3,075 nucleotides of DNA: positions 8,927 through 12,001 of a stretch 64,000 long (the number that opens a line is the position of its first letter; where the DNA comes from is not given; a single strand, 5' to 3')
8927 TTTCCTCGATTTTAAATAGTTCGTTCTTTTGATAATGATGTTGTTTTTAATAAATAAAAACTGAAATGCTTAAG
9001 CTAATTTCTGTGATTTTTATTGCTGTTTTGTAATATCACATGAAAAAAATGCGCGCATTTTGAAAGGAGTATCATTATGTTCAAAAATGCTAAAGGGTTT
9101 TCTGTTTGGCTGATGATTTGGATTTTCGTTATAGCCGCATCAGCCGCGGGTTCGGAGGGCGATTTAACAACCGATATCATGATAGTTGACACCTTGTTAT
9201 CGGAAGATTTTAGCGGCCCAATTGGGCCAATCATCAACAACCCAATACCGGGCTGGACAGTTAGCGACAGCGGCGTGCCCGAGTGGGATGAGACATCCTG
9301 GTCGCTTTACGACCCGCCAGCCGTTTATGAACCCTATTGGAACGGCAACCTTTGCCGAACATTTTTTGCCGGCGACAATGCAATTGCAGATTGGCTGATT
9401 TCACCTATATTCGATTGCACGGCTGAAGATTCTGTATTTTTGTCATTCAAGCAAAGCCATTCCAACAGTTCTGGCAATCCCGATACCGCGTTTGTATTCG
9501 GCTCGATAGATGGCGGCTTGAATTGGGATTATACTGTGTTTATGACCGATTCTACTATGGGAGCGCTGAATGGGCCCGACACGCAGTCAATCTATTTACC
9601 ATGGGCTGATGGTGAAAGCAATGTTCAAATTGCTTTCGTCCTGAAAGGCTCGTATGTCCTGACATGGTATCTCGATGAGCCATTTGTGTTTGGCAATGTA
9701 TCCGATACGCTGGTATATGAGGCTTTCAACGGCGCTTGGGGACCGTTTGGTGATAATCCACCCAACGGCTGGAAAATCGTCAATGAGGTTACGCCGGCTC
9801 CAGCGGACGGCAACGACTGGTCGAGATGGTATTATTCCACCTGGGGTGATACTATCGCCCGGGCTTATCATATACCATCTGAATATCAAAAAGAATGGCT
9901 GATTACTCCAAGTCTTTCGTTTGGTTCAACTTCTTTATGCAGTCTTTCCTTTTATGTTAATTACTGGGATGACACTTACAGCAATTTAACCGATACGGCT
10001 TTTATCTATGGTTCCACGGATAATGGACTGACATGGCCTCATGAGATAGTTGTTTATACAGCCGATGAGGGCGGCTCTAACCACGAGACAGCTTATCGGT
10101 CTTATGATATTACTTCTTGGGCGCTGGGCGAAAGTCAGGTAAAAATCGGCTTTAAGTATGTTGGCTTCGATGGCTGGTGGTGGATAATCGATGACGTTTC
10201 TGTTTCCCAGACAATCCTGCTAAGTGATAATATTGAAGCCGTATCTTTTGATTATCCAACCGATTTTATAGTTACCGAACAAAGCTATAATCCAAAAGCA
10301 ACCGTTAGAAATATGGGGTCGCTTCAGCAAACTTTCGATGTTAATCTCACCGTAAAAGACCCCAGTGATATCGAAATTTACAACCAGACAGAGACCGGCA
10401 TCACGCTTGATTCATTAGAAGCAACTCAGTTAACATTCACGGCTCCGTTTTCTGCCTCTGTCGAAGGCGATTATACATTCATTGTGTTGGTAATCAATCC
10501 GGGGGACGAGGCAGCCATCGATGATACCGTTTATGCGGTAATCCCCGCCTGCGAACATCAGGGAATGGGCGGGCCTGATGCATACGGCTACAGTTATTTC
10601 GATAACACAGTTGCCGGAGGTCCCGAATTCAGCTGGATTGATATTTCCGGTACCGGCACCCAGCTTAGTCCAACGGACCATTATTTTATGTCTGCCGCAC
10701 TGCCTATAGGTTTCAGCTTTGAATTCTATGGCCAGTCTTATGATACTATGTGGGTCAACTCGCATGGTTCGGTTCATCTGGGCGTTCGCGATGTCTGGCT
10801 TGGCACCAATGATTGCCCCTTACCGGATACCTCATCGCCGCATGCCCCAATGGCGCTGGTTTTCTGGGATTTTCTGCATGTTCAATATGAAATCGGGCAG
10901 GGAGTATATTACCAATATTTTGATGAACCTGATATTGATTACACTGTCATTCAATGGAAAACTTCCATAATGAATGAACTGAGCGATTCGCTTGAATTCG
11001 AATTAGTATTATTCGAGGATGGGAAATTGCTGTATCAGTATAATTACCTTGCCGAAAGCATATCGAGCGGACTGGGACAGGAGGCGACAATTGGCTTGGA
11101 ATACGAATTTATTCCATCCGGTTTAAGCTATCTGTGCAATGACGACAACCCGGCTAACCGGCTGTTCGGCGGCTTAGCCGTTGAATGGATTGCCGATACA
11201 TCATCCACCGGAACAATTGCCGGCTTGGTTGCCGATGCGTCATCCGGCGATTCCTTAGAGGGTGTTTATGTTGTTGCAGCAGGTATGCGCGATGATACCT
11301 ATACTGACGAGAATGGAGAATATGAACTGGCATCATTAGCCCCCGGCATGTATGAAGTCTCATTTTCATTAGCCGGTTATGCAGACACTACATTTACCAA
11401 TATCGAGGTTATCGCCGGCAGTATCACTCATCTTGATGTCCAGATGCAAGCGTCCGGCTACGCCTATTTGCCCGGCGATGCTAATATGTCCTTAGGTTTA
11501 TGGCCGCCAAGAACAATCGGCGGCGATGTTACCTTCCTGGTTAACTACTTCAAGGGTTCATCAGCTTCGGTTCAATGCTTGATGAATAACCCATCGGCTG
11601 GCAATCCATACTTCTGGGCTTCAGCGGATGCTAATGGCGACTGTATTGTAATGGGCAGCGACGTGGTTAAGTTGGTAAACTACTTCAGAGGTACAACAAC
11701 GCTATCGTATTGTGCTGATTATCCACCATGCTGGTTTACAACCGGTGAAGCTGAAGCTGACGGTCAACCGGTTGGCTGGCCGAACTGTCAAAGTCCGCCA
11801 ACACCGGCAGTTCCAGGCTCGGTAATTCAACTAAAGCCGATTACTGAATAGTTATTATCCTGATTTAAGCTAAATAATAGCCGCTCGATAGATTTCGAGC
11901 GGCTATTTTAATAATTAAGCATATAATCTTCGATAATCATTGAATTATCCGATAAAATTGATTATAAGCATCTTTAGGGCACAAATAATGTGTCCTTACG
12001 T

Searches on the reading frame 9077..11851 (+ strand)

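Call 28: search_protein_families(library=pfam, proteins=[window:9077-11851:+], max_evalue=0.00001)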
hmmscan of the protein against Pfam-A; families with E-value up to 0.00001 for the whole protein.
window:9077-11851:+ (924 aa): 2 families
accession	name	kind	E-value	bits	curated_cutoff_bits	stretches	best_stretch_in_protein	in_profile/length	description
PF13620.12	CarboxypepD_reg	-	4.3e-16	59.5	32.3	1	713-791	1-82/82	Carboxypeptidase regulatory-like domain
PF13715.12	CarbopepD_reg_2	-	1.7e-10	41.2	32.2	1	714-774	1-61/88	CarboxypepD_reg-like domain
